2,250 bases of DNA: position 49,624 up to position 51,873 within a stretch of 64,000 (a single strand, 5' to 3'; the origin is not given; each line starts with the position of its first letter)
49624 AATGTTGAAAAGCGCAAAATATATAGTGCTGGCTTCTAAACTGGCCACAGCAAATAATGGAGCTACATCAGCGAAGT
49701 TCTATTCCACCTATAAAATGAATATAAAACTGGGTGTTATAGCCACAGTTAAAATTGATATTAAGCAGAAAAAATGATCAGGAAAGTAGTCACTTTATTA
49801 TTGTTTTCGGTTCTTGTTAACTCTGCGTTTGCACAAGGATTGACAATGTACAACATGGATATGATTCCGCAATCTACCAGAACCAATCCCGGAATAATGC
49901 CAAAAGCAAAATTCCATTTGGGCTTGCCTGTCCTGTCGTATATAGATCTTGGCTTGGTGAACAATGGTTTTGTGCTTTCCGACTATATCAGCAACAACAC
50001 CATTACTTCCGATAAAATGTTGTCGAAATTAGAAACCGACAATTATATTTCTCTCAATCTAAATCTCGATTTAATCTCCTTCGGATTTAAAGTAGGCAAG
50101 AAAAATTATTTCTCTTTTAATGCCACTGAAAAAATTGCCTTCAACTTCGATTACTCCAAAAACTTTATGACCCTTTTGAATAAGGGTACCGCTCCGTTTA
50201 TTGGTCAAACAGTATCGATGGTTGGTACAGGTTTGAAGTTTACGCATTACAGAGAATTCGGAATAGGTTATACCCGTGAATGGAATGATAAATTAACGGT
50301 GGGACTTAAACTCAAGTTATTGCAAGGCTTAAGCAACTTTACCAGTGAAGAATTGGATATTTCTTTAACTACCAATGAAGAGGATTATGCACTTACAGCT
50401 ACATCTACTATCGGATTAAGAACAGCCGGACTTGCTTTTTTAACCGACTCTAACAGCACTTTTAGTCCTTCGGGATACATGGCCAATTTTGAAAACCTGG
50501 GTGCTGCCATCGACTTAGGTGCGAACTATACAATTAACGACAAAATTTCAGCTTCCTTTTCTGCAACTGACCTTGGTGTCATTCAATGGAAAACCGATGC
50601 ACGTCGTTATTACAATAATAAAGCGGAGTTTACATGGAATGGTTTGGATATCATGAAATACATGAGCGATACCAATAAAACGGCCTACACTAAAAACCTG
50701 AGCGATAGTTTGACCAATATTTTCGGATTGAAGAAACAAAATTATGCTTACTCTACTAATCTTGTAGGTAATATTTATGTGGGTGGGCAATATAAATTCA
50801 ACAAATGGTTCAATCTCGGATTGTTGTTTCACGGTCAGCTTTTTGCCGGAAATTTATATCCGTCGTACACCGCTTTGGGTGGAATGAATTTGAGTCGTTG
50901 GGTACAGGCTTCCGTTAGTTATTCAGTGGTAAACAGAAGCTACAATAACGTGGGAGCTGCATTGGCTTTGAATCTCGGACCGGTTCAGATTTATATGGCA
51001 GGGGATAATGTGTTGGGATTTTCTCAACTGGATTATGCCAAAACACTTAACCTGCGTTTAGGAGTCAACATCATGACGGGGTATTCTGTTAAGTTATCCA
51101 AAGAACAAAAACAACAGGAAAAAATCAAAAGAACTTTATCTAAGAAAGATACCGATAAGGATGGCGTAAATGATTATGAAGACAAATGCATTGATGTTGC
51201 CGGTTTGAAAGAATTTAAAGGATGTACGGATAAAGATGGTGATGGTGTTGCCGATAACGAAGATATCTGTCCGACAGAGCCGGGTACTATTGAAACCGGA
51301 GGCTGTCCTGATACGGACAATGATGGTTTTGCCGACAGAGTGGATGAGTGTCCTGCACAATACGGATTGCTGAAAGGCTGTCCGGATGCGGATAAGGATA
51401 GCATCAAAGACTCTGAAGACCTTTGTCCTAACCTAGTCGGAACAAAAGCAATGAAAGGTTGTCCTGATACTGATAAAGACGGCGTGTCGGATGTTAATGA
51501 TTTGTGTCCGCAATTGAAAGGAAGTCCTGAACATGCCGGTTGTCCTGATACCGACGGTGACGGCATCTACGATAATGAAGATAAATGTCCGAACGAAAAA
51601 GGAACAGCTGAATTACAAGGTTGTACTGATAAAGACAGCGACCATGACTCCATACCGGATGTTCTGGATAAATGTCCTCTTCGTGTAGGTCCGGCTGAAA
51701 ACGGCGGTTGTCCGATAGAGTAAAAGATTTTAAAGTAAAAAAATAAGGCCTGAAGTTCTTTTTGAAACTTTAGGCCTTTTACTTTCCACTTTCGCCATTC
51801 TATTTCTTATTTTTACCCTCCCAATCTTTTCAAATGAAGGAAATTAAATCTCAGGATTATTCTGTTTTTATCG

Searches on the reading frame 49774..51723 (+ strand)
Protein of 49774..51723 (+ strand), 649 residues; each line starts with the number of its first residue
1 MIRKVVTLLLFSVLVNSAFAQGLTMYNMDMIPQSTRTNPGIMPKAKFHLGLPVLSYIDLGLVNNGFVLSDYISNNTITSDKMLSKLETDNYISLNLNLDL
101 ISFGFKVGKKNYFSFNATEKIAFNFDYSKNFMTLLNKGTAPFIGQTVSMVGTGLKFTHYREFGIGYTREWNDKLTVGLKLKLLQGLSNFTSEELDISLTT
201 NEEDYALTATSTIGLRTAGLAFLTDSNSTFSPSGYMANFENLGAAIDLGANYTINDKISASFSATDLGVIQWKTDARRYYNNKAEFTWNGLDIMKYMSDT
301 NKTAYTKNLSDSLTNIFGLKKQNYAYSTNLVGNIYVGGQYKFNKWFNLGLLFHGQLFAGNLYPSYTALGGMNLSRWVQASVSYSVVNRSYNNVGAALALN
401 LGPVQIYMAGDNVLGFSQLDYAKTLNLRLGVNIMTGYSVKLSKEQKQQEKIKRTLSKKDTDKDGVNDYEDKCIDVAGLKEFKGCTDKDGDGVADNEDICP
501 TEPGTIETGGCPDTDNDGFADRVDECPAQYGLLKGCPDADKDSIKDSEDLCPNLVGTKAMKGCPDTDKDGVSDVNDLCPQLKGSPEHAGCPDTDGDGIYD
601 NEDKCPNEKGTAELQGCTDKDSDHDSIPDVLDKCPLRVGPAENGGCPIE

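Call 70: search_protein_families(library=pfam, proteins=[window:49774-51723:+], max_evalue=0.00001)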
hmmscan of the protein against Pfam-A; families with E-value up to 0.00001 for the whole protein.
window:49774-51723:+ (649 aa): 2 families
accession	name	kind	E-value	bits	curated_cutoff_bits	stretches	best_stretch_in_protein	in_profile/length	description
PF18990.6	DUF5723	-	9.1e-86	289.3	26.8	1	39-411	1-376/376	Family of unknown function (DUF5723)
PF02412.23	TSP_3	-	3.7e-17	62.1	25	0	617-636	12-30/36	Thrombospondin type 3 repeat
